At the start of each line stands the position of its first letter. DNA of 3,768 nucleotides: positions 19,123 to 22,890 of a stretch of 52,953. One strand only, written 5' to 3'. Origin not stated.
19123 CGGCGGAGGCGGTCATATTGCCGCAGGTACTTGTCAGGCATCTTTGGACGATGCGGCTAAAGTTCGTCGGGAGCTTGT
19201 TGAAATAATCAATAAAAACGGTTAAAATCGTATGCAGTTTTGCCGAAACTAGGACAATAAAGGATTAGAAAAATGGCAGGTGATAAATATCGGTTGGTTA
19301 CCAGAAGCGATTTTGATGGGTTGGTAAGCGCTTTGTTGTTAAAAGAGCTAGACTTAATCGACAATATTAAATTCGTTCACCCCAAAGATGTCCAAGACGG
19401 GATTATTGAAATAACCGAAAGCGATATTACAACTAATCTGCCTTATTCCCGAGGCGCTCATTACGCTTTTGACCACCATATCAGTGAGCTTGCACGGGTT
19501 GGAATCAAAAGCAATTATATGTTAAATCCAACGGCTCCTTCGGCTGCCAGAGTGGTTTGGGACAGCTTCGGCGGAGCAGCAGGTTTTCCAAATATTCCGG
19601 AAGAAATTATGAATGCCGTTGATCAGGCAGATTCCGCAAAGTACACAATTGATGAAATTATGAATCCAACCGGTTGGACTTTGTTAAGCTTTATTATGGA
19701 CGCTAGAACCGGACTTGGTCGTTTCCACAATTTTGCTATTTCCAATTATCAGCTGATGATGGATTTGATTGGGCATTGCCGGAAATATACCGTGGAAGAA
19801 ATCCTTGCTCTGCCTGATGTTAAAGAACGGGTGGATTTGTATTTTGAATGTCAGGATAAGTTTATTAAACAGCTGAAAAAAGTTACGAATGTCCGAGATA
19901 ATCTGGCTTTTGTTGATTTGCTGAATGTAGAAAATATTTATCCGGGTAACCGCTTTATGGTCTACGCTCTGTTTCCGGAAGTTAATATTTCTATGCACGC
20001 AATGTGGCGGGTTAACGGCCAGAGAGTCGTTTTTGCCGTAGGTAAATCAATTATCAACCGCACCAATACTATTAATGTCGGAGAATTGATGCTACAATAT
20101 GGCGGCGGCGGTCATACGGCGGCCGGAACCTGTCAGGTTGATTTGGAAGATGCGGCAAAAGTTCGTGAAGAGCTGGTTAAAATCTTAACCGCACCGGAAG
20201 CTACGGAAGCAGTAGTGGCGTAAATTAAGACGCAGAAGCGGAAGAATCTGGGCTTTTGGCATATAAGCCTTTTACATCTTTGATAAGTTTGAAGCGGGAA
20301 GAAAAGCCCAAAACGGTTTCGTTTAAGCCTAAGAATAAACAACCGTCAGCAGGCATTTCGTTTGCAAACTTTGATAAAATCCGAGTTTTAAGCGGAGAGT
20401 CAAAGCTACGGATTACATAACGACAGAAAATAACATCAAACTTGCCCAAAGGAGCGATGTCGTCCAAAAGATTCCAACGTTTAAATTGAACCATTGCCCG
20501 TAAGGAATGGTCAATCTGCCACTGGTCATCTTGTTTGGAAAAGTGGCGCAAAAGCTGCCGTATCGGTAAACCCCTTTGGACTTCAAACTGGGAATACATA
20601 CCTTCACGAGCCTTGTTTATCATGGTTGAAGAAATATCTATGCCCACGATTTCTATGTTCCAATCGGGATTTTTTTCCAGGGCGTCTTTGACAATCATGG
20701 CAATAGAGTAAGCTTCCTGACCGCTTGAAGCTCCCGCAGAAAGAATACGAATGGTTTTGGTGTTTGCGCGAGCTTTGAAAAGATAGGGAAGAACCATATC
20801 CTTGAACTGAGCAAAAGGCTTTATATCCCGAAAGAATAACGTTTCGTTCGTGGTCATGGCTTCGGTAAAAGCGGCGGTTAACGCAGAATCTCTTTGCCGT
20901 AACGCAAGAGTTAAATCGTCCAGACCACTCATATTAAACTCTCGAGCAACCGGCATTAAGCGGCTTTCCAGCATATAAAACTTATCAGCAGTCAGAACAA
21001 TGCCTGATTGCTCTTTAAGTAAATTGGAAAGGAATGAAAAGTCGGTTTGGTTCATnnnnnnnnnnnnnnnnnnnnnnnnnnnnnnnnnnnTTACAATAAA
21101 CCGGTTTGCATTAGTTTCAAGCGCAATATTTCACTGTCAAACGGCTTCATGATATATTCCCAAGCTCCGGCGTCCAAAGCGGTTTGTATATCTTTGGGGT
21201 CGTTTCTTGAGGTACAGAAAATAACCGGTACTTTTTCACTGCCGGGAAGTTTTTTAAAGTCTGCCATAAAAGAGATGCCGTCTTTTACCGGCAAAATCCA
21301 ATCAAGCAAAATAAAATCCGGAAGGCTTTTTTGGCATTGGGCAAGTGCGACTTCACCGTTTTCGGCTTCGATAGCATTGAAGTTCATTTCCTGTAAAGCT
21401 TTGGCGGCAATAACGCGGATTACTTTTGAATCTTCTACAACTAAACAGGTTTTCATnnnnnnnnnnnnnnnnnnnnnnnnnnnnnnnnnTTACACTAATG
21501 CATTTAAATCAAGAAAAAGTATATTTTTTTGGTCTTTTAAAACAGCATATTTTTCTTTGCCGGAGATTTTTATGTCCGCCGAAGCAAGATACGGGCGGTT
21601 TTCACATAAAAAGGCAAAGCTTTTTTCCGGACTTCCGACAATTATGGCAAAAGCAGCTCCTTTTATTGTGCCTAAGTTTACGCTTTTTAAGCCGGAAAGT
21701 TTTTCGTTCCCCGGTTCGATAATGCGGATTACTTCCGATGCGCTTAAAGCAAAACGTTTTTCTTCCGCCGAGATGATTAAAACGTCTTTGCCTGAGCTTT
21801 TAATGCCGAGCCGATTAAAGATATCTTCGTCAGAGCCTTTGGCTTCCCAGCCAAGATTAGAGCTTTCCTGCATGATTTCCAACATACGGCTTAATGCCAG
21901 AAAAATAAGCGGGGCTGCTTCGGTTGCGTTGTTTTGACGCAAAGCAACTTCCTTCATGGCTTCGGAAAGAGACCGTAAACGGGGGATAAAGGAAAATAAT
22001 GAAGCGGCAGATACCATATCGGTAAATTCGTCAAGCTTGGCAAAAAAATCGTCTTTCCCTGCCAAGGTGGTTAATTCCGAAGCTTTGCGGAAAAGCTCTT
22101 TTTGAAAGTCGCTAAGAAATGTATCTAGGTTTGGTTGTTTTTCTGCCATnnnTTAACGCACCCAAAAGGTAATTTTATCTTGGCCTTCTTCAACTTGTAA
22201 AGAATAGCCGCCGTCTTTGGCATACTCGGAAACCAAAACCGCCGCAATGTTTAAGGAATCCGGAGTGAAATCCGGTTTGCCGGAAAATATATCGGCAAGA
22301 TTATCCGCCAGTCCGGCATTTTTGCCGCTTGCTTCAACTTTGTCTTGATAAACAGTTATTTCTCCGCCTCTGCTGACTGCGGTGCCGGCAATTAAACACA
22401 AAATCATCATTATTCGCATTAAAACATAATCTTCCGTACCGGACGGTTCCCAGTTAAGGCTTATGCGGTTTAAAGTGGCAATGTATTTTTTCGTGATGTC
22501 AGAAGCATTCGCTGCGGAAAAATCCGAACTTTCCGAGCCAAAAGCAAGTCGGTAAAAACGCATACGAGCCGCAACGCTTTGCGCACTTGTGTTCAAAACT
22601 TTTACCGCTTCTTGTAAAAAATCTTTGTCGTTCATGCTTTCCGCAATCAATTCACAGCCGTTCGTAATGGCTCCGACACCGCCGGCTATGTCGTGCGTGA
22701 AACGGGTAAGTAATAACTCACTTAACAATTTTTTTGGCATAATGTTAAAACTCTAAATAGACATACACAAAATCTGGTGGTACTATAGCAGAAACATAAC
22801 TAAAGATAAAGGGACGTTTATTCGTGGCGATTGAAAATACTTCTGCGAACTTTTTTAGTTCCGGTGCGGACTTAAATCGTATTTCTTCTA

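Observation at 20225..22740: Stripped chemosensory operon with a His-less, kinase-less mini-CheA: chpT-cheA*-cheY-cheR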

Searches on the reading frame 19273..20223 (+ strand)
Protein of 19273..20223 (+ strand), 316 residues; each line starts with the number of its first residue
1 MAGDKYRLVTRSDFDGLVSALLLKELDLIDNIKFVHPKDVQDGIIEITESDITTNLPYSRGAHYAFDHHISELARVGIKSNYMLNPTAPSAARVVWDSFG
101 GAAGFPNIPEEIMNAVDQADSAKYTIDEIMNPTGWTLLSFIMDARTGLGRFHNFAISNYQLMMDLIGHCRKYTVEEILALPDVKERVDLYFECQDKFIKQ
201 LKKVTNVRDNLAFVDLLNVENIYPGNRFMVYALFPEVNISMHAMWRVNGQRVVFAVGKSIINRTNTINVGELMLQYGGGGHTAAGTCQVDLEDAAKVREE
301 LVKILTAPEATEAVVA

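Call 66: search_protein_families(library=pfam, proteins=[window:19273-20223:+], max_evalue=0.01)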
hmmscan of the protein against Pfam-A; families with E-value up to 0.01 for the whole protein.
window:19273-20223:+ (316 aa): 1 family
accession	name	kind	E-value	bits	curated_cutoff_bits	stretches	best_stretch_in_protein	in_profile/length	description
PF02272.25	DHHA1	-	0.0016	19.3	25.9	1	257-304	43-99/102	DHHA1 domain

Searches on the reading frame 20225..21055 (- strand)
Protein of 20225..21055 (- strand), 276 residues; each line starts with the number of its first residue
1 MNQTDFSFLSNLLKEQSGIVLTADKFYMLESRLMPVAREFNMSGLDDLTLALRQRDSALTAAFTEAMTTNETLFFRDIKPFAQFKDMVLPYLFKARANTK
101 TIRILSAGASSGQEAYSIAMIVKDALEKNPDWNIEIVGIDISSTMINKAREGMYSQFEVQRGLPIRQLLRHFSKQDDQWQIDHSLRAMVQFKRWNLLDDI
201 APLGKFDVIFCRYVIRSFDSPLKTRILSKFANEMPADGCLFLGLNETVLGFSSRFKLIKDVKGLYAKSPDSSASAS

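Call 3: search_protein_families(library=pfam, proteins=[window:20225-21055:-], max_evalue=1)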
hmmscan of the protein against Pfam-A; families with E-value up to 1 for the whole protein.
window:20225-21055:- (276 aa): 7 families
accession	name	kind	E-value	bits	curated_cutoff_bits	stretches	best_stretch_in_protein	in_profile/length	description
PF01739.24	CheR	-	1.9e-54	184.6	27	1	70-259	1-190/195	CheR methyltransferase, SAM binding domain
PF03705.20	CheR_N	-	1.6e-09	37.8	27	1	5-53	2-50/53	CheR methyltransferase, all-alpha domain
PF13847.12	Methyltransf_31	-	1.2e-05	25.5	27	1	100-151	3-46/145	Methyltransferase domain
PF13489.12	Methyltransf_23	-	2.4e-05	24.5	27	1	98-241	20-115/164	Methyltransferase domain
PF08242.18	Methyltransf_12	-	6.8e-05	24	30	1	123-238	12-96/98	Methyltransferase domain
PF13649.12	Methyltransf_25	-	0.00061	20.9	27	1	133-153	21-41/97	Methyltransferase domain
PF08241.18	Methyltransf_11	-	0.033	15.2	21.2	0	134-151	19-36/95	Methyltransferase domain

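Call 4: search_protein_families(library=ncbifam, proteins=[window:20225-21055:-], max_evalue=1)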
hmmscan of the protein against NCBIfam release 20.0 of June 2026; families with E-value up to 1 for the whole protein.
window:20225-21055:- (276 aa): 3 families
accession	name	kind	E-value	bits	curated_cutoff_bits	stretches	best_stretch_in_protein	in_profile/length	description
NF007902.0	PRK10611.1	equivalog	1.3e-37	129.6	435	1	3-258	24-276/287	protein-glutamate O-methyltransferase CheR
TIGR04345.1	ovoA_Cterm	equivalog_domain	0.0024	17.5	170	1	81-244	22-171/242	putative 4-mercaptohistidine N1-methyltransferase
TIGR00740.1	TIGR00740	equivalog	0.051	13.3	193.3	1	129-154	74-100/239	carboxy-S-adenosyl-L-methionine synthase CmoA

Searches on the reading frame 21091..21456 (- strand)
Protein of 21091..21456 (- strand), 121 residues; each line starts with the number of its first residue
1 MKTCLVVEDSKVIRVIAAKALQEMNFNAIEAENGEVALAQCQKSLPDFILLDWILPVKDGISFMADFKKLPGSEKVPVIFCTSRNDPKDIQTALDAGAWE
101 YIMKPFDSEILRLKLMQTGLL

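Call 3: search_protein_families(library=pfam, proteins=[window:21091-21456:-], max_evalue=1)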
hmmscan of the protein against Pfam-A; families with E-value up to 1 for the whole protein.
window:21091-21456:- (121 aa): 2 families
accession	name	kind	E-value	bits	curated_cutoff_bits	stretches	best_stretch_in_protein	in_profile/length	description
PF00072.30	Response_reg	-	2e-24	86.3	30.2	1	5-113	2-108/111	Response regulator receiver domain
PF01716.24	MSP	-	0.25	10.9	25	1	56-82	94-120/242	Manganese-stabilising protein / photosystem II polypeptide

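Call 4: search_protein_families(library=ncbifam, proteins=[window:21091-21456:-], max_evalue=1)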
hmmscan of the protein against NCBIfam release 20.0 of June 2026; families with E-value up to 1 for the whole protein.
window:21091-21456:- (121 aa): 96 families (the best 25 are shown)
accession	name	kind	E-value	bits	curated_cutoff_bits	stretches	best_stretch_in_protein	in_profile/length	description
TIGR02154.1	PhoB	equivalog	3.8e-25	88.5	296.2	1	2-111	3-112/226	phosphate regulon transcriptional regulator PhoB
NF041733.1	resp_reg_CseB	equivalog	4.2e-21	75.4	350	1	4-113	3-109/228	two-component system response regulator CseB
NF007546.0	PRK10161.1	equivalog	8.2e-20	71.4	471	1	3-111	4-112/229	phosphate response regulator transcription factor PhoB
NF040689.1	MtrAB_MtrA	equivalog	1e-19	70.8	300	1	5-111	2-105/219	MtrAB system response regulator MtrA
NF041367.1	CheY_Halo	equivalog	3.1e-18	66.2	200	1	5-109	2-104/114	chemotaxis protein CheY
NF047654.1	DiguCycDgcRLepto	equivalog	3.7e-17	62.2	500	1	2-108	3-109/295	diguanylate cyclase DgcR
NF007820.0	PRK10529.1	equivalog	1.4e-16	60.6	325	1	2-111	2-108/225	two-component system response regulator KdpE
NF045944.1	ResRegRpaBCyano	equivalog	1.6e-16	60.4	330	1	5-111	1-104/229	response regulator transcription factor RpaB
NF041866.1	EpsW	equivalog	1.8e-16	59.9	200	1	1-112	5-118/131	exopolysaccharide biosynthesis response regulator EpsW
NF051850.1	RespRegRprY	equivalog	5.1e-16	58.8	370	1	5-115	8-116/234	response regulator transcription factor RprY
NF007135.0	PRK09581.1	equivalog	8.7e-16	57.8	474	1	3-111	4-112/457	PleD family two-component system response regulator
NF007901.0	PRK10610.1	equivalog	1e-15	58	189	1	4-115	8-120/129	chemotaxis response regulator CheY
NF040534.1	resp_reg_YycF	equivalog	4.7e-15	55.5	340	1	2-109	1-105/231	response regulator YycF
TIGR01818.1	ntrC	equivalog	7.9e-15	54.6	558.6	1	5-108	2-103/463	nitrogen regulation protein NR(I)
NF001965.0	PRK00742.1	subfamily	1.4e-14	54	293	1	4-110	6-113/357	chemotaxis-specific protein-glutamate methyltransferase CheB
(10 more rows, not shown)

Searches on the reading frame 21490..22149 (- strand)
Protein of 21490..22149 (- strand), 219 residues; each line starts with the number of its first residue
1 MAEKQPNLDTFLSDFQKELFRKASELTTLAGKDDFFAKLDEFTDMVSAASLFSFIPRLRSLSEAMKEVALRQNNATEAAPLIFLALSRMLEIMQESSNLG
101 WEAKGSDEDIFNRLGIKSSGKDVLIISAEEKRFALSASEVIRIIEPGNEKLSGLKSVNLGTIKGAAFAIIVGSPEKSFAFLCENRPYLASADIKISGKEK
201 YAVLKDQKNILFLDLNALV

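Call 3: search_protein_families(library=pfam, proteins=[window:21490-22149:-], max_evalue=1)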
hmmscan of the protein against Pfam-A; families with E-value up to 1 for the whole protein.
window:21490-22149:- (219 aa): 1 family
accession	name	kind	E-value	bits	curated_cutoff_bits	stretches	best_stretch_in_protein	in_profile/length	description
PF00319.23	SRF-TF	-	0.07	13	26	1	16-31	16-31/48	SRF-type transcription factor (DNA-binding and dimerisation domain)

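Call 4: search_protein_families(library=ncbifam, proteins=[window:21490-22149:-], max_evalue=1)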
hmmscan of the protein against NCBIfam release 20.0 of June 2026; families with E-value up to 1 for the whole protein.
window:21490-22149:- (219 aa): 0 families

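Call 5: find_homologous_proteins(query=window:21490-22149:-)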
Query window:21490-22149:- (219 aa): 3 proteins with E <= 0.001 among 393 candidates.
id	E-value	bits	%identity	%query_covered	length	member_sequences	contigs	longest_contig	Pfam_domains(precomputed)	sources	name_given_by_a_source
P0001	2.6e-130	450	99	100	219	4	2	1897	-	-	-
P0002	2.1e-67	245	100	55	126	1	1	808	-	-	-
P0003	4.3e-60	221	54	100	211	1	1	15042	-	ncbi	-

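Call 6: search_solved_structures(query=window:21490-22149:-, max_evalue=10, show_alignments=3)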
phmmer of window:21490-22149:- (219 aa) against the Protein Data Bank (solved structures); distinct sequences matched with E-value up to 10: 1.
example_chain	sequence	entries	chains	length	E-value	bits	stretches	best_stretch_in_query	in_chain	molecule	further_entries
6akm_B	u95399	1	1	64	0.67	13.1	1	61-117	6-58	Sarcolemmal membrane-associated protein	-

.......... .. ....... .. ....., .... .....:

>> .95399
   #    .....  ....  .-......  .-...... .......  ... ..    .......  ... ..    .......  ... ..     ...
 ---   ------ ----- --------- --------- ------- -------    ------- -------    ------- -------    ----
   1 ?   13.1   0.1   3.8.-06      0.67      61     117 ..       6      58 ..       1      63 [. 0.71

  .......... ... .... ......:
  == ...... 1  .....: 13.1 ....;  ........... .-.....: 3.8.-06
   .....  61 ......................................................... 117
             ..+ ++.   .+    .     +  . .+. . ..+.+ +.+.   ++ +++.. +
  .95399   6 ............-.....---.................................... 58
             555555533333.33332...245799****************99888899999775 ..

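Call 8: find_encoding_contigs(protein=P0003, flank=8000)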
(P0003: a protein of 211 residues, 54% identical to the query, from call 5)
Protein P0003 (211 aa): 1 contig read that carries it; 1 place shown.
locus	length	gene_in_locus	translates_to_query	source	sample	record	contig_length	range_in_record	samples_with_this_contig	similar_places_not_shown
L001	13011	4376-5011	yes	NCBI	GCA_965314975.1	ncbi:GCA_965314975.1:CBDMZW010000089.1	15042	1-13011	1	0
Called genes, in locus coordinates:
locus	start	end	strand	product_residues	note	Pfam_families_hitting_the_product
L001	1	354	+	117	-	?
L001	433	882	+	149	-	-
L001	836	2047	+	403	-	PF13439:Glyco_transf_4, PF13477:Glyco_trans_4_2, PF13579:Glyco_trans_4_4, PF00534:Glycos_transf_1, PF13692:Glyco_trans_1_4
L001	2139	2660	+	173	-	PF05198:IF3_N, PF00707:IF3_C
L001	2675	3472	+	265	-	PF02592:Vut_1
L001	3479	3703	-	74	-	-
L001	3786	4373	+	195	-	PF10090:HPTransfase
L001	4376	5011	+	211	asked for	-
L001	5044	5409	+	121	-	PF00072:Response_reg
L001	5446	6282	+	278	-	PF03705:CheR_N, PF01739:CheR, PF13847:Methyltransf_31 (faint), PF08242:Methyltransf_12 (faint)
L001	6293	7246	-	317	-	-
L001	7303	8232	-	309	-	-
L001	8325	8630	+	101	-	-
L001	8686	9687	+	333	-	-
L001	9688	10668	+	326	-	PF00933:Glyco_hydro_3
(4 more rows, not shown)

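Call 21: predict_structure(alignment_id=A1)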
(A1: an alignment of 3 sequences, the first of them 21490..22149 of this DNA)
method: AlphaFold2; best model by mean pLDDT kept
length: 219 residues; sequences in the alignment: 3
mean_pLDDT: 44.1   pTM: 0.29
mean pLDDT of the five models: 44.1, 38.0, 37.9, 37.2, 35.3
residues with pLDDT >= 90: 0; 70-90: 0; 50-70: 80; < 50: 139
segments of 3 or more residues with pLDDT < 50: 1-9, 43-57, 74-76, 92-104, 118-123, 127-167, 172-179, 181-219
pLDDT, mean of each block of 10 residues (from residue 1): 40 52 53 52 44 48 58 51 53 45 54 52 46 34 31 32 41 48 37 32 32 34
secondary structure, 60 per line:
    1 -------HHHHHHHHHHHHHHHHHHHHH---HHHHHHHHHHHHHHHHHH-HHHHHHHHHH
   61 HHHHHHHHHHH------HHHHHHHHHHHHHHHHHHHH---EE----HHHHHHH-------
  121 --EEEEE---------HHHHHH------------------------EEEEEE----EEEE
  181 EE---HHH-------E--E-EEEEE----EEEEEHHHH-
elements in order: H8-28 H32-49 H51-71 H78-97 H107-113 E123-127 H137-142 E167-172 E177-182 E201-205 E210-214 H215-218

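Call 22: search_protein_representatives(alignment_id=A1)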
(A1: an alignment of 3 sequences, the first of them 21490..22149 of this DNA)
Query: 3 sequences, 219 profile positions. Proteins with E-value up to 0.001 (for the whole library): 5; up to 1e-10: 3; up to 1e-30: 3. The best 5 are listed.
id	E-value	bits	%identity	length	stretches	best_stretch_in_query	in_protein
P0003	1.4e-114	397.6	-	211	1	1-219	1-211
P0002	2.5e-66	239.9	-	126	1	1-120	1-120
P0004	6.0e-66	238.7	-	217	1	1-219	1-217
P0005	3.3e-08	49.9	-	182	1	1-192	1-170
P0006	9.5e-04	35.3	-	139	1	42-130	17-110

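Call 24: find_encoding_contigs(protein=P0004, flank=6000)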
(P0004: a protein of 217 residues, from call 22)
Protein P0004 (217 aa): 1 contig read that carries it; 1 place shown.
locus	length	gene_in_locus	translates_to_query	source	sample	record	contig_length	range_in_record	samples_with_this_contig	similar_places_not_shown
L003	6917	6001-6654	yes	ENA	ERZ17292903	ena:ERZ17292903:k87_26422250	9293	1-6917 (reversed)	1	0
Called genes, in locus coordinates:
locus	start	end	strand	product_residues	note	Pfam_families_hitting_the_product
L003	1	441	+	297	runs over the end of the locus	PF00288:GHMP_kinases_N, PF08544:GHMP_kinases_C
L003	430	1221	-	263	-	PF02673:BacA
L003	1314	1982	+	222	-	PF02798:GST_N, PF13417:GST_N_3, PF13409:GST_N_2, PF14497:GST_C_3 (weak), PF00043:GST_C (weak)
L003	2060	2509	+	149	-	-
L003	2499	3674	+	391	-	PF13439:Glyco_transf_4, PF13477:Glyco_trans_4_2, PF13579:Glyco_trans_4_4, PF00534:Glycos_transf_1, PF13692:Glyco_trans_1_4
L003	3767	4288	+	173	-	PF05198:IF3_N, PF00707:IF3_C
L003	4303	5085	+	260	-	PF02592:Vut_1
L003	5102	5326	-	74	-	-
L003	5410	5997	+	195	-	PF10090:HPTransfase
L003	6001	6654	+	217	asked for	-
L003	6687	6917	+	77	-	?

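Call 25: find_encoding_contigs(protein=P0005, flank=6000)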
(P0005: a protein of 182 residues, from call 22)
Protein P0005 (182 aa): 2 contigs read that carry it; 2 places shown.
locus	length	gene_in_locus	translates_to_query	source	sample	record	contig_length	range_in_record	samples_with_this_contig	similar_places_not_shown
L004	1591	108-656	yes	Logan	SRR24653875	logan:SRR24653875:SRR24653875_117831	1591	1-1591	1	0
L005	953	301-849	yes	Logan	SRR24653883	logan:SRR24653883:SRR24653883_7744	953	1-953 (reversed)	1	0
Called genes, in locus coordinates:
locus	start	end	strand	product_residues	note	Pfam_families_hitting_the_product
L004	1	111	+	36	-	?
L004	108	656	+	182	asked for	-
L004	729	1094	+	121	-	PF00072:Response_reg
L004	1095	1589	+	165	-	?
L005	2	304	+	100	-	?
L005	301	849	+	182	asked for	-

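Call 29: search_solved_structures(query=A3, max_evalue=10, show_alignments=4)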
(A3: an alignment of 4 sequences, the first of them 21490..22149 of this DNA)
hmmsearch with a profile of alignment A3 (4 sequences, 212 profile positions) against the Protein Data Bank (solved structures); distinct sequences matched with E-value up to 10: 7.
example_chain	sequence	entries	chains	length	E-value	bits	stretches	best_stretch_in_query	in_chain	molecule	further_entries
6akm_B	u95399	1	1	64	0.031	17.1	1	60-109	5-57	Sarcolemmal membrane-associated protein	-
8gna_A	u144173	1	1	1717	0.059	16.2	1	147-205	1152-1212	RAMP superfamily protein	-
7x7r_A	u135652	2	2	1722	0.06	16.2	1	147-205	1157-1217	RAMP superfamily protein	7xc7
8d8n_B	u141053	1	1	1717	0.06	16.2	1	147-205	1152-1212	RAMP superfamily protein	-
7x7a_A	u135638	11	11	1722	0.06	16.2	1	147-205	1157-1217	RAMP superfamily protein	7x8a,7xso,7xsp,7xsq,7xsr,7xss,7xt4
7y80_A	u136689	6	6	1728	0.061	16.2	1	147-205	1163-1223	RAMP superfamily protein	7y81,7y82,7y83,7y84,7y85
8d97_A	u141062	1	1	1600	0.44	13.4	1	147-205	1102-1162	RAMP superfamily protein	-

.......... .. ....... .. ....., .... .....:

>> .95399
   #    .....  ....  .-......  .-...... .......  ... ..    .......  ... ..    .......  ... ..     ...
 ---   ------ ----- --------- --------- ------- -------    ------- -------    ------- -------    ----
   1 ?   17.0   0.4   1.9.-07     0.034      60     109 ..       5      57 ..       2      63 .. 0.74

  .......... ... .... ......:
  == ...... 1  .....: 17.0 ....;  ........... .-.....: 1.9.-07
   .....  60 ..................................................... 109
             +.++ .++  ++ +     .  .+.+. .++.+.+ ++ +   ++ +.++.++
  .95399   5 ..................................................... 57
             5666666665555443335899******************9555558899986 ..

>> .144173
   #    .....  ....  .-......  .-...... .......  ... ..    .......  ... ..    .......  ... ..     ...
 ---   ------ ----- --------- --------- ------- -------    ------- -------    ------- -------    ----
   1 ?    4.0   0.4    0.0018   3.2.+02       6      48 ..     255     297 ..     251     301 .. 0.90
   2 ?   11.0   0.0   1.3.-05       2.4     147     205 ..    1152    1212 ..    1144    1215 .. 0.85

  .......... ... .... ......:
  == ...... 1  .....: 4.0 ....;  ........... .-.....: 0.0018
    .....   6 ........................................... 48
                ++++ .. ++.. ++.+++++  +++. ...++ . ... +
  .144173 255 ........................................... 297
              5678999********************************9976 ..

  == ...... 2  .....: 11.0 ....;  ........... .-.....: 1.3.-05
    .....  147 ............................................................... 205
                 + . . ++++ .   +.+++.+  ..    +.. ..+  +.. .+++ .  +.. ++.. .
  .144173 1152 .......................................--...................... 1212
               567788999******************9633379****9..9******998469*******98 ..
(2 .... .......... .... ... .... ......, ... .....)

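Call 30: find_related_loci(query=A3, collection=genome_contigs, flank=8000)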
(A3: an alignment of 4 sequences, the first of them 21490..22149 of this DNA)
Query A3 (219 aa) in genome_contigs; peptide patterns used: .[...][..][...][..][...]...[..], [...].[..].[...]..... (x = any residue, [..] = any of these).
38 stretches matched a pattern; 2 encode a relative of the query (tblastn E <= 1e-3); 2 distinct loci.
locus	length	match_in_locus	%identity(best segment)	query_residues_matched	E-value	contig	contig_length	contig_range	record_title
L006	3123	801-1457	100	1-219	2e-150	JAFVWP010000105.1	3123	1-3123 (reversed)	MAG: Elusimicrobiaceae bacterium isolate RGIG5461 Sheep_Colon-5__c706397, whole genome shotgun sequence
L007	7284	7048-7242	52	1-65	3e-18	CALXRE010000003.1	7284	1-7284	MAG: uncultured Alphaproteobacteria bacterium isolate E30__bin2 genome assembly, contig: E30__k127_1505668, whole genome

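Call 47: search_protein_families(library=pfam, alignment_id=A3, max_evalue=10)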
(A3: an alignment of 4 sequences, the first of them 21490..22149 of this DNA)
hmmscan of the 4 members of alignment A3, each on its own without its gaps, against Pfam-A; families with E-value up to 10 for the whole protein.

A. member 1, window:21490-22149:- (219 aa): 1 family
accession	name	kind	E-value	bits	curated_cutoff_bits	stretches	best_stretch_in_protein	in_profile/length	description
PF00319.23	SRF-TF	-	0.07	13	26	1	16-31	16-31/48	SRF-type transcription factor (DNA-binding and dimerisation domain)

B. families by the number of members that match (of 4 scanned): 5 families
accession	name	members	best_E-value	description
PF19154.5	DUF5836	1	0.04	Family of unknown function (DUF5836)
PF24140.1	TPR_TNPO3_IPO13_3rd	1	0.05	Transportin-3/Importin-13 third TPR domain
PF00319.23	SRF-TF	1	0.07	SRF-type transcription factor (DNA-binding and dimerisation domain)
PF14551.11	MCM_N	1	0.11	MCM N-terminal domain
PF02089.21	Palm_thioest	1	0.12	Palmitoyl protein thioesterase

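Call 54: find_related_loci(query=A3, collection=metagenome_contigs, flank=4000)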
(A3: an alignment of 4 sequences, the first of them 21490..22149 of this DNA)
Query A3 (219 aa) in metagenome_contigs; peptide patterns used: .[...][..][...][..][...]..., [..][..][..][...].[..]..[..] (x = any residue, [..] = any of these).
600 stretches matched a pattern, but none encodes a relative of the query by tblastn (E <= 1e-3).

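Call 55: find_homologous_proteins(query=A3, max_evalue=0.01)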
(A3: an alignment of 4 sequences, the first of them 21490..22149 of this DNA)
Query A3 (4 sequences) (219 aa, profile of the alignment): 5 proteins with E <= 0.01 among 8000 candidates.
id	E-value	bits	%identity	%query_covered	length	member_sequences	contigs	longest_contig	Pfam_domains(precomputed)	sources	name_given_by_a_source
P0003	1.6e-100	353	54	100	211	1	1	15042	-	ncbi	-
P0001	4.5e-100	352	99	100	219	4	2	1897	-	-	-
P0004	4.0e-97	342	48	100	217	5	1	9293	-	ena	-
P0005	3.3e-64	234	27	88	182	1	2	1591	-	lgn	-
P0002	1.4e-45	174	100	55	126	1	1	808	-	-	-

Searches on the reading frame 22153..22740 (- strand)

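Call 3: search_protein_families(library=pfam, proteins=[window:22153-22740:-], max_evalue=1)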
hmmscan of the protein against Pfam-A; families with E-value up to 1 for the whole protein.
window:22153-22740:- (195 aa): 3 families
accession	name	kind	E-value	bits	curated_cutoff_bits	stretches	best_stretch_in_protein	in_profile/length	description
PF10090.15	HPTransfase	-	4.1e-12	46.4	22.9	1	79-188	4-122/123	Histidine phosphotransferase C-terminal domain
PF00006.31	ATP-synt_ab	-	0.13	12.3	29.5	1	18-67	45-94/213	ATP synthase alpha/beta family, nucleotide-binding domain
PF02831.20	gpW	-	0.2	11.9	22.5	1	68-93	28-52/66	gpW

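Call 4: search_protein_families(library=ncbifam, proteins=[window:22153-22740:-], max_evalue=1)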
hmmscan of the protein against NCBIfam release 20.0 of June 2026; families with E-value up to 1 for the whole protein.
window:22153-22740:- (195 aa): 2 families
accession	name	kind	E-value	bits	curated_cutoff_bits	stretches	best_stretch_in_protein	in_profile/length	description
NF046018.1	HisPtaseChptBrucRhz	equivalog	3.8e-23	81.9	240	1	6-193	11-209/211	histidine phosphotransferase ChpT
NF046025.1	HisPtaseChptCaul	equivalog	6e-20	71.6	225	1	6-193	4-201/204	histidine phosphotransferase ChpT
